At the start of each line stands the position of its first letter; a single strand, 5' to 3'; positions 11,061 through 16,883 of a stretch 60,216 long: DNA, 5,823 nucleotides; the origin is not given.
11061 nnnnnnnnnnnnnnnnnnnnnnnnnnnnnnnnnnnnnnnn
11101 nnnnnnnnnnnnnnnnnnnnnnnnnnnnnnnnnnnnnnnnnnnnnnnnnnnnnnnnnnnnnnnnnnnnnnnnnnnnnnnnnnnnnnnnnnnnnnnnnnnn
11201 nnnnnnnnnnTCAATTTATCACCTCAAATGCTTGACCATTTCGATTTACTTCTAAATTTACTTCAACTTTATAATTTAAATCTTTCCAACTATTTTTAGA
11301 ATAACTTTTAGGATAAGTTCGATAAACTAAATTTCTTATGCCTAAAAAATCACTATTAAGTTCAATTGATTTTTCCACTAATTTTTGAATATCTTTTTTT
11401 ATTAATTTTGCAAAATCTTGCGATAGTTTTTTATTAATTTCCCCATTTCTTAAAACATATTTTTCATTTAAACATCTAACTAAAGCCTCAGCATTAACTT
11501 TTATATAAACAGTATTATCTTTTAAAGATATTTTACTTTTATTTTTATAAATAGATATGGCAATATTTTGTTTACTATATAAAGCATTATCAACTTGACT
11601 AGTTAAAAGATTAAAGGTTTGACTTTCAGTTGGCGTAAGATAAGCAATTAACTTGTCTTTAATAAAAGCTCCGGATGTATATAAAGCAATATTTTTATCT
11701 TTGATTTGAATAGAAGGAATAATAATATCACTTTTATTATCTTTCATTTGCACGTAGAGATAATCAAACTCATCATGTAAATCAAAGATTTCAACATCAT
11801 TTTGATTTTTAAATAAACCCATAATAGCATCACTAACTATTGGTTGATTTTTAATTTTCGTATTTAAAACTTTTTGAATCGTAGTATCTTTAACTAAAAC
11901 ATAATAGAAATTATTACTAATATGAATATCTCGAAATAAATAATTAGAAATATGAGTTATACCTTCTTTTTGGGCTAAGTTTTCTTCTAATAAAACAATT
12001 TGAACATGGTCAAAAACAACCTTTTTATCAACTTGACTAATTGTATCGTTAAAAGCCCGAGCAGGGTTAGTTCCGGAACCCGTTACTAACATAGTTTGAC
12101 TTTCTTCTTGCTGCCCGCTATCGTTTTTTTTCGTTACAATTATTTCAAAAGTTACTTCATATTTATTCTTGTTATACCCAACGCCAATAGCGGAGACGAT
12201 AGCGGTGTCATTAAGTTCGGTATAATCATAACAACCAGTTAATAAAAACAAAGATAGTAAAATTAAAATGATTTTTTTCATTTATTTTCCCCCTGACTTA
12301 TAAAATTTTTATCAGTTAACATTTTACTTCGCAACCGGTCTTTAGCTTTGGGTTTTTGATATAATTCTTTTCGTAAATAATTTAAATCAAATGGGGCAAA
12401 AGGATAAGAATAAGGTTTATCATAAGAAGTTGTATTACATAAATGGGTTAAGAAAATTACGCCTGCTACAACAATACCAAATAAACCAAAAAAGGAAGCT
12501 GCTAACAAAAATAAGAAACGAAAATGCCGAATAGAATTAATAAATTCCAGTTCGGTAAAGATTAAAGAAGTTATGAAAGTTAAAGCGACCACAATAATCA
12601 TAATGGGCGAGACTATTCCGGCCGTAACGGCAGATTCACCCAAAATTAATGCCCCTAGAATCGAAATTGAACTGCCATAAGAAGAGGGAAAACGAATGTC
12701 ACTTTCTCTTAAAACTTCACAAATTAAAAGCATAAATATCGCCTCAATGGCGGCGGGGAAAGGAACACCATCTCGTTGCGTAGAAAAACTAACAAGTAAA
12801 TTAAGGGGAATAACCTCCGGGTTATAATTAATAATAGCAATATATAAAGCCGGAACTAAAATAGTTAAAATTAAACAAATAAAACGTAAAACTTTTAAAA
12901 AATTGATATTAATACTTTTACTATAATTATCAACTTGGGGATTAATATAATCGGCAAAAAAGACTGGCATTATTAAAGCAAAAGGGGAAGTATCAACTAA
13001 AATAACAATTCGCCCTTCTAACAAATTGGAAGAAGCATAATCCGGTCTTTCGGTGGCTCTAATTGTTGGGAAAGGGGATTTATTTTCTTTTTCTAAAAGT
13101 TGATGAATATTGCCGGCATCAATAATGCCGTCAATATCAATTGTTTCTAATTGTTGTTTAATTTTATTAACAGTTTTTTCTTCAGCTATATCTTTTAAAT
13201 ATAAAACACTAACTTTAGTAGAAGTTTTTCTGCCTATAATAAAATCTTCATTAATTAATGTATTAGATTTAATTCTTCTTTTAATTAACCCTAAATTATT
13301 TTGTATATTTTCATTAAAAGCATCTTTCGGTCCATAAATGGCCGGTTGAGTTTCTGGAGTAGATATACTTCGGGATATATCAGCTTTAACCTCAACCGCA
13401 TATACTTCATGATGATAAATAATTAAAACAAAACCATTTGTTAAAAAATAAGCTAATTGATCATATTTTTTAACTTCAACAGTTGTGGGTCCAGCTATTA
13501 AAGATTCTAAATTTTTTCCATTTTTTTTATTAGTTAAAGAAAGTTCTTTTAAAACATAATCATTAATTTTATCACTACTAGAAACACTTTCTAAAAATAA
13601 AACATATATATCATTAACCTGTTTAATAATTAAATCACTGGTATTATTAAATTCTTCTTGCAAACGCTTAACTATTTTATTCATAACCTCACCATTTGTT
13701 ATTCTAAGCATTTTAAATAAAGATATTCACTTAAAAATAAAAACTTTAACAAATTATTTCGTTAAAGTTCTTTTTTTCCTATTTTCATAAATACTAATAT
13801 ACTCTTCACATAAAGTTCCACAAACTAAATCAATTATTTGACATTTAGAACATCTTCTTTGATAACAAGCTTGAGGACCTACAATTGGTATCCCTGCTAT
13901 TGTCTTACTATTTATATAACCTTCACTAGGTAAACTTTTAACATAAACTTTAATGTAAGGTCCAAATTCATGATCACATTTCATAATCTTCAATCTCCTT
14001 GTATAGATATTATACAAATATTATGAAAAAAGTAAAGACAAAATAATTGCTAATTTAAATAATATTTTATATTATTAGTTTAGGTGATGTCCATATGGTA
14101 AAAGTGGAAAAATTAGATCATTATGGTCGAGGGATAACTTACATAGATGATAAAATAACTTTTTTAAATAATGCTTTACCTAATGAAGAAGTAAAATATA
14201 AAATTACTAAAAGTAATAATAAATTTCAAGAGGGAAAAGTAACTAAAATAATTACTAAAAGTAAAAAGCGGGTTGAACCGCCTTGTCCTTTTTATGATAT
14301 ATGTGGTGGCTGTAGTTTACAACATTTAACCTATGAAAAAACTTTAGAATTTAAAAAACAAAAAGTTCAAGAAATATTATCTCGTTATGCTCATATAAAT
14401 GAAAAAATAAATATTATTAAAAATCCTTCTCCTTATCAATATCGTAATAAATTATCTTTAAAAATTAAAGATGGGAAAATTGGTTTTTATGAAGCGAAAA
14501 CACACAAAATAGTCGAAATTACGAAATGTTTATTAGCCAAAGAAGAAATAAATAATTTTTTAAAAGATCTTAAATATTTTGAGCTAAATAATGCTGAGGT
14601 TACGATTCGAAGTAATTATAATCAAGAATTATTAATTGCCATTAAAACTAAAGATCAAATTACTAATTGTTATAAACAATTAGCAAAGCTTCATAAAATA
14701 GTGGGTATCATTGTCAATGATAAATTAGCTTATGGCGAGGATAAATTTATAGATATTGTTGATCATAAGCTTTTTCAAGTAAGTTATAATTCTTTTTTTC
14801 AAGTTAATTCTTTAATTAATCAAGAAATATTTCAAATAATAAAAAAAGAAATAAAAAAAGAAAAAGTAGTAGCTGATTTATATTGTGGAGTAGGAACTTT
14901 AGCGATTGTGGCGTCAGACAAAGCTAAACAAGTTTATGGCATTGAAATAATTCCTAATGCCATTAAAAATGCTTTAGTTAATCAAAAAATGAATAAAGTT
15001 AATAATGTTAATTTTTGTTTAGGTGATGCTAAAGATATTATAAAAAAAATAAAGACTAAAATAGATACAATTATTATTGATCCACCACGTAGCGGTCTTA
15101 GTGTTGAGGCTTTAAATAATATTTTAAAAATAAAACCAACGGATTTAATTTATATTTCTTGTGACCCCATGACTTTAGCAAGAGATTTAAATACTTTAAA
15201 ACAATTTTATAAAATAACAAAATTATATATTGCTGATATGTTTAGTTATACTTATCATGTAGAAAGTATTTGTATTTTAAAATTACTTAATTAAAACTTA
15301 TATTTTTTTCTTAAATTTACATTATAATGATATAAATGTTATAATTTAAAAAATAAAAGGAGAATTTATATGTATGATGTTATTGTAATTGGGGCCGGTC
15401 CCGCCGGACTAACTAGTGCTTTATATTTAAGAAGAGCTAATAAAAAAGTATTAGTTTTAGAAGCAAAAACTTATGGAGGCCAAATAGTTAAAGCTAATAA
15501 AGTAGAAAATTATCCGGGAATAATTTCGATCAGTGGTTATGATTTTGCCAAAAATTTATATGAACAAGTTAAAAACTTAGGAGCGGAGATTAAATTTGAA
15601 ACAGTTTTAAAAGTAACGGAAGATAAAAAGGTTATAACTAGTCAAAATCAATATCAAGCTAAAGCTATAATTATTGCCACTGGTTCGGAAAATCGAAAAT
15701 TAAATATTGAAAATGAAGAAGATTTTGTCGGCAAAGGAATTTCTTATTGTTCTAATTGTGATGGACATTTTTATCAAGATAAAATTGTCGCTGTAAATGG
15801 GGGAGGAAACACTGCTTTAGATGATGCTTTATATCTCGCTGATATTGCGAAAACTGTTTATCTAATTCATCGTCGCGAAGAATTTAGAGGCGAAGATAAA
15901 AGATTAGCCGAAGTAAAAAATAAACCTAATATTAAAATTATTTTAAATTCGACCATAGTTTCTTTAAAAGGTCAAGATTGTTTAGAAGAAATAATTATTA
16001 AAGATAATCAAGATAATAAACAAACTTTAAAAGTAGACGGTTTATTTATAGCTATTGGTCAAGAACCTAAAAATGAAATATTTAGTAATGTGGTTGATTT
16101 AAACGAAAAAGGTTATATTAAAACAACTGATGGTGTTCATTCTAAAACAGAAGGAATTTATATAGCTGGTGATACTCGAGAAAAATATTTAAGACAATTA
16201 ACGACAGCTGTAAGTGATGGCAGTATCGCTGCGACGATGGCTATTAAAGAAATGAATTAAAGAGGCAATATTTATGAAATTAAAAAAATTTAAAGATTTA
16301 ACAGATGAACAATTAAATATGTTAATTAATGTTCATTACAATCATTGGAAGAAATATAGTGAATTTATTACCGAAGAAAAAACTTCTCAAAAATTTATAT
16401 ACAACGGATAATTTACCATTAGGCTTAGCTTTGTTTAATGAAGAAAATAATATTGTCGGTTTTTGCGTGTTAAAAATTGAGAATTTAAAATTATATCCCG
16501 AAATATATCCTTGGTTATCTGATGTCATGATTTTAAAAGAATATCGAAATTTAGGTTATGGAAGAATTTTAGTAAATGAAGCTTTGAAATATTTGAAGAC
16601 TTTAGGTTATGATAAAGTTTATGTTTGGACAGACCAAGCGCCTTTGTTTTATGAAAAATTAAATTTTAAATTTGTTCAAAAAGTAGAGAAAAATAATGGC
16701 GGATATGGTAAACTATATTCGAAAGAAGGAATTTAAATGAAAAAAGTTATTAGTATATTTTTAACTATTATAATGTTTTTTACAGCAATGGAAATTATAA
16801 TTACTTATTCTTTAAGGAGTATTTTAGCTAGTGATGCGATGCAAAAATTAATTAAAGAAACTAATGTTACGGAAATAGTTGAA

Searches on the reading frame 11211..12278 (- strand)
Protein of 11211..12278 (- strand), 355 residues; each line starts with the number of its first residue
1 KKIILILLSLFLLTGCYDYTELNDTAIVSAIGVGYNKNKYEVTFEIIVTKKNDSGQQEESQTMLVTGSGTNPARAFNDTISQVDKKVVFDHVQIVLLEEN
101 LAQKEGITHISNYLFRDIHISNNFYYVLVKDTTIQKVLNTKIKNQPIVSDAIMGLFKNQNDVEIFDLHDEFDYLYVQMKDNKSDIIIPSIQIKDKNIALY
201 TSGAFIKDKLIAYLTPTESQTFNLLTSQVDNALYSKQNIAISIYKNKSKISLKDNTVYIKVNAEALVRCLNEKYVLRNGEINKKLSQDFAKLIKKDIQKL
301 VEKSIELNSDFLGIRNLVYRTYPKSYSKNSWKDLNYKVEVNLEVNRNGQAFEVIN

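Call 84: search_protein_families(library=pfam, proteins=[window:11211-12278:-])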
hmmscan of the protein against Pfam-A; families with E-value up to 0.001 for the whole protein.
window:11211-12278:- (355 aa): 2 families
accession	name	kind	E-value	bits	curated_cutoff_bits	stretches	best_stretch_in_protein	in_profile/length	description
PF25198.1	Spore_GerAC_N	-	1.6e-32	113.2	27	1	18-191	1-175/176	Spore germination protein N-terminal domain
PF05504.16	Spore_GerAC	-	1.8e-20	74.2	23.6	1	204-348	4-167/167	Spore germination B3/ GerAC like, C-terminal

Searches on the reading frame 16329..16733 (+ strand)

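Call 84: search_protein_families(library=pfam, proteins=[window:16329-16733:+])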
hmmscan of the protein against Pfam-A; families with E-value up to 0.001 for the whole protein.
window:16329-16733:+ (135 aa): 4 families
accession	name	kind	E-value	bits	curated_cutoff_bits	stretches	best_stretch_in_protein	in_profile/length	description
PF00583.31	Acetyltransf_1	-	2.4e-12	47.6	20.7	1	33-113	35-116/116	Acetyltransferase (GNAT) family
PF13508.13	Acetyltransf_7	-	5.5e-11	43.1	27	1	38-114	10-83/84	Acetyltransferase (GNAT) domain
PF13673.13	Acetyltransf_10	-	8e-06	26.3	23.6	1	35-124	35-118/128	Acetyltransferase (GNAT) domain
PF08445.16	FR47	-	0.00042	20.7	22.1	1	63-116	24-80/86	FR47-like protein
